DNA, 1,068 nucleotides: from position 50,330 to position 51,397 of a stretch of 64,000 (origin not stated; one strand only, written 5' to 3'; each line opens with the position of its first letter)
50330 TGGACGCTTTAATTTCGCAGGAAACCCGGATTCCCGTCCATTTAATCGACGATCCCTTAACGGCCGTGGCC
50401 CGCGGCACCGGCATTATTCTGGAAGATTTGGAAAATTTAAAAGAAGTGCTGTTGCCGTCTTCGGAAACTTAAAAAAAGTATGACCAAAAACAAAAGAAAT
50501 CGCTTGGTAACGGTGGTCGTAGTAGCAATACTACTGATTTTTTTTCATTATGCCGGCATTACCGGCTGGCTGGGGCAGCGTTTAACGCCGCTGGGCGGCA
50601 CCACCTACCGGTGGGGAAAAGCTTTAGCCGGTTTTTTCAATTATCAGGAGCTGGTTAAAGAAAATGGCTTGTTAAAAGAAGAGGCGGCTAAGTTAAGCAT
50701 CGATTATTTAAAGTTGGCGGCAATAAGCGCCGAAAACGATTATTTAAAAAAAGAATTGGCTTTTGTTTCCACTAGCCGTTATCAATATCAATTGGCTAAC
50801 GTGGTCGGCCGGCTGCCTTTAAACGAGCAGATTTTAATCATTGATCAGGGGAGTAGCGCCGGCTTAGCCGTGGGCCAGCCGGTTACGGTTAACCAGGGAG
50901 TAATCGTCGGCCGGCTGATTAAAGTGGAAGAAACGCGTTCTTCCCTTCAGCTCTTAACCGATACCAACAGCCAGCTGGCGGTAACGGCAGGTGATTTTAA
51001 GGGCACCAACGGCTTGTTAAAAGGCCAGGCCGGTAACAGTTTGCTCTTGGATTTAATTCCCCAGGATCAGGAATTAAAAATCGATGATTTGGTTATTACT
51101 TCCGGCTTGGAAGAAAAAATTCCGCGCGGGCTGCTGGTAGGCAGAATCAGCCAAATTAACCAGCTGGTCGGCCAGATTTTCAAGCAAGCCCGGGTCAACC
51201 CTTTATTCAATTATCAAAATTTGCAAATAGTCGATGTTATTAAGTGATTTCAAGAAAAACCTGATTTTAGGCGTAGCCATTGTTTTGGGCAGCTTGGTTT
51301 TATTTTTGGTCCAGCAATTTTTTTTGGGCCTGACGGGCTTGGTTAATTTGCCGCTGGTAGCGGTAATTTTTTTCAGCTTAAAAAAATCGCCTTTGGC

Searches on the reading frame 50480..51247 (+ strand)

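Call 74: search_protein_families(library=pfam, proteins=[window:50480-51247:+], max_evalue=0.0001)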
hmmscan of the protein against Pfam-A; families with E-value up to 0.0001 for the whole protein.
window:50480-51247:+ (255 aa): 1 family
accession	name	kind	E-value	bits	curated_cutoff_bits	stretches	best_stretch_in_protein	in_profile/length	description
PF04085.20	MreC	-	1e-30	106.9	28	1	116-255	10-147/147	Rod shape-determining protein MreC, barrel core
